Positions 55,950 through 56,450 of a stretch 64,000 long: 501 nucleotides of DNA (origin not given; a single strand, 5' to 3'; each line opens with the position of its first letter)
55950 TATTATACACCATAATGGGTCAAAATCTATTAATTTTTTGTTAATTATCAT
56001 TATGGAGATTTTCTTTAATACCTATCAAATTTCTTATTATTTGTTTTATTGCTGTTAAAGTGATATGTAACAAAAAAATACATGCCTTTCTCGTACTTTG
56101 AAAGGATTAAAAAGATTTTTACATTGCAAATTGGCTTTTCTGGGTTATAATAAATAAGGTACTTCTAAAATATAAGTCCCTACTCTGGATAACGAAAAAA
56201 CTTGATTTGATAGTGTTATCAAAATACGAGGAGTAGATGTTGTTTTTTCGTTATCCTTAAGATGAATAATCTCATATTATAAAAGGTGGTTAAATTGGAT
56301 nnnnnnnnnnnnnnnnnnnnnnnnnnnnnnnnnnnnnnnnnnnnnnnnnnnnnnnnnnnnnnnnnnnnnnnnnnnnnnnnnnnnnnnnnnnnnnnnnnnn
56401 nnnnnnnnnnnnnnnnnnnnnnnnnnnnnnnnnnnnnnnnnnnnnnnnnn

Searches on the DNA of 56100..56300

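Call 6: search_rna_families(source=window, start=56100, end=56300, threshold=evalue, max_evalue=10, show_alignments=3)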
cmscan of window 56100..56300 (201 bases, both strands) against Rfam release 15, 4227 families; matches with E-value up to 10: 6.
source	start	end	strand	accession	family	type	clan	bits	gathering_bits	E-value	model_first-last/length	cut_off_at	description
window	56173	56251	+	RF01601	plasmodium_snoR26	Gene; snRNA; snoRNA; CD-box;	-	22.3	50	1.3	1-160/160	no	small nucleolar RNA snoR26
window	56206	56250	+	RF01810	pntA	Gene; sRNA;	-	16.8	54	2.9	1-62/62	no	pntA sRNA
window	56119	56191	-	RF04331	Plastid-clpP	Cis-reg;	-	15.1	55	3.7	1-69/69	no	Plastid-clpP 5UTR RNA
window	56195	56256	-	RF02702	AgvB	Gene; sRNA;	-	14.9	56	1.5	1-62/62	no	Anti GcvB sRNA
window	56187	56256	+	RF03940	MIR9563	Gene; miRNA;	-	13.5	90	6.5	1-127/127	no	MIR9563 microRNA precursor family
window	56177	56190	-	RF02914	DUF805b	Cis-reg;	CL00115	9.9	35.6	3.7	1-35/35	no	DUF805b RNA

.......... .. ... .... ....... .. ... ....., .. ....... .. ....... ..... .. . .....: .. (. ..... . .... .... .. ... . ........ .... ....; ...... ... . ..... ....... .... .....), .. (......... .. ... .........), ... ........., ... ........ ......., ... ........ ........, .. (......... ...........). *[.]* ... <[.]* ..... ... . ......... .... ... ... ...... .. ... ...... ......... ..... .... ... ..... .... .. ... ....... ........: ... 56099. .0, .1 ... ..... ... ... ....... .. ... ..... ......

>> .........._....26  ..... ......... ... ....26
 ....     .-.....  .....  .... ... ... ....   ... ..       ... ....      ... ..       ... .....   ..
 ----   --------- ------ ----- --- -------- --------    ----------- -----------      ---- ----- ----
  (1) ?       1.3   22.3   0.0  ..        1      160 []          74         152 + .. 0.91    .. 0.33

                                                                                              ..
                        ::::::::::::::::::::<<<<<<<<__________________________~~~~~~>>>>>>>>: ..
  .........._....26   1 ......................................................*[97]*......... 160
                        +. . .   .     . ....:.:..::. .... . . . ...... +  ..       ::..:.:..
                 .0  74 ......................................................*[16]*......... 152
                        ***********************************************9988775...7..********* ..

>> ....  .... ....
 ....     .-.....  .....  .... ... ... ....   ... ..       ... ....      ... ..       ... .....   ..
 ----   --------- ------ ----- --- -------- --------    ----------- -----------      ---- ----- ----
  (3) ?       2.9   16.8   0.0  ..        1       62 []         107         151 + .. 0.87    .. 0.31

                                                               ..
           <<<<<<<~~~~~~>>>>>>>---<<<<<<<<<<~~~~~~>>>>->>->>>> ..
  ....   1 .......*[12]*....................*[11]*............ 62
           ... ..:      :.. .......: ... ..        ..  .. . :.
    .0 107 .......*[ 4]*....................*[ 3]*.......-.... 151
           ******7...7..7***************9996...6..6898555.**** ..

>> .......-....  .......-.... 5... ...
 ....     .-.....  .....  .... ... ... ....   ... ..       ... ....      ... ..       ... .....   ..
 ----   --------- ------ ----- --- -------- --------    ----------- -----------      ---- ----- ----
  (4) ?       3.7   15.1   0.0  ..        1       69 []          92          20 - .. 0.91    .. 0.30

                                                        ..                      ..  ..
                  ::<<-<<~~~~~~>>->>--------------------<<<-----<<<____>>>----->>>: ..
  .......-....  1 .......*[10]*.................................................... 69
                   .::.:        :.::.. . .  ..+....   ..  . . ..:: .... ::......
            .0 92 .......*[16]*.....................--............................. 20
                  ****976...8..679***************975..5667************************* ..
